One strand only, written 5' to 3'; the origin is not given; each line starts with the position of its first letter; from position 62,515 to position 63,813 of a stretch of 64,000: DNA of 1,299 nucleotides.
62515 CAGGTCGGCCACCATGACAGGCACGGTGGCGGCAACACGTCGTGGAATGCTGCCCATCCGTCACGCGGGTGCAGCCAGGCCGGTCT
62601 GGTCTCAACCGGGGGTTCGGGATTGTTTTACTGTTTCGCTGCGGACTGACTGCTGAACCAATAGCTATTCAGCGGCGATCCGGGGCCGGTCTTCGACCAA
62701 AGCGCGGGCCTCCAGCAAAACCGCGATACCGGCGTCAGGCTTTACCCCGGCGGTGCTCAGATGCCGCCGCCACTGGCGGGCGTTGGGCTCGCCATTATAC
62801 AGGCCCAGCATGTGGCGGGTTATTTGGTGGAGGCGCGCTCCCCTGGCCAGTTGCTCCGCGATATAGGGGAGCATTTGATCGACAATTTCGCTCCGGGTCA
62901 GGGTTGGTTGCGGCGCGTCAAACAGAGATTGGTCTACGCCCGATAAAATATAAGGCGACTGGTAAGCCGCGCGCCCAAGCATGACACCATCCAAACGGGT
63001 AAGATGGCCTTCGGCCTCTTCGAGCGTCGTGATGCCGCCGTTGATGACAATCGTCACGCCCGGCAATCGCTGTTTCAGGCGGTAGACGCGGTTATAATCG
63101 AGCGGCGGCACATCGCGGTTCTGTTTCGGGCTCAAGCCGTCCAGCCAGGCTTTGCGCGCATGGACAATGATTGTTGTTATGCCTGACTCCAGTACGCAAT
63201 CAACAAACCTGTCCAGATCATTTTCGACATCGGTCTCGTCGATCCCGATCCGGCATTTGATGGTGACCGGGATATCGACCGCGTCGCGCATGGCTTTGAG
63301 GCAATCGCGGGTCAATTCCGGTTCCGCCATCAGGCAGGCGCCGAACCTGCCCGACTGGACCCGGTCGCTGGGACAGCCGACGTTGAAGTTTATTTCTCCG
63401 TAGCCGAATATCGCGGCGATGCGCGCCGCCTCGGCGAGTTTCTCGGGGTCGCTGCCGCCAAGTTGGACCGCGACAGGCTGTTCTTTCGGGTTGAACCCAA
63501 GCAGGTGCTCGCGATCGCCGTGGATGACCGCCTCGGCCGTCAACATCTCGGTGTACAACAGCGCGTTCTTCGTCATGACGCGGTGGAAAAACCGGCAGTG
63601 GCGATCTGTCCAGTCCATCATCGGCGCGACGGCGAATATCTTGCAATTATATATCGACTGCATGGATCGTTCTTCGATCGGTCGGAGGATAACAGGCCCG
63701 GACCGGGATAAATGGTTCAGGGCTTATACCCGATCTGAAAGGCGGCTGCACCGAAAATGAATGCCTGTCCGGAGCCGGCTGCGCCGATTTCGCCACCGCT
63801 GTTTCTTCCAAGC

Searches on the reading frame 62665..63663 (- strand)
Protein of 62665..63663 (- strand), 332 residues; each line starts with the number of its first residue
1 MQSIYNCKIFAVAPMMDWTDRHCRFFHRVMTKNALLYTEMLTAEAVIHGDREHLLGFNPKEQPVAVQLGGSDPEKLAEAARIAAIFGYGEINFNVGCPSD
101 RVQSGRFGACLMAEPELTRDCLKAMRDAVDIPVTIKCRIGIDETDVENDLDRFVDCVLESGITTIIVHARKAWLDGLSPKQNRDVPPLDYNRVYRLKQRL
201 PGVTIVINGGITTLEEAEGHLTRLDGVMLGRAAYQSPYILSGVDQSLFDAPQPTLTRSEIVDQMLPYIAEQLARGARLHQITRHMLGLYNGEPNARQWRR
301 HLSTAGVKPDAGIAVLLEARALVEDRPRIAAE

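Call 86: search_protein_families(library=pfam, proteins=[window:62665-63663:-], max_evalue=0.00001)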
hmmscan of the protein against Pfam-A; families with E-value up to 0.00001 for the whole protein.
window:62665-63663:- (332 aa): 1 family
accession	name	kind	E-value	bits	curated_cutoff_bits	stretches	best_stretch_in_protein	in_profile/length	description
PF01207.24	Dus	-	4.8e-86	289.1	20.4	1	12-306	2-293/311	Dihydrouridine synthase (Dus)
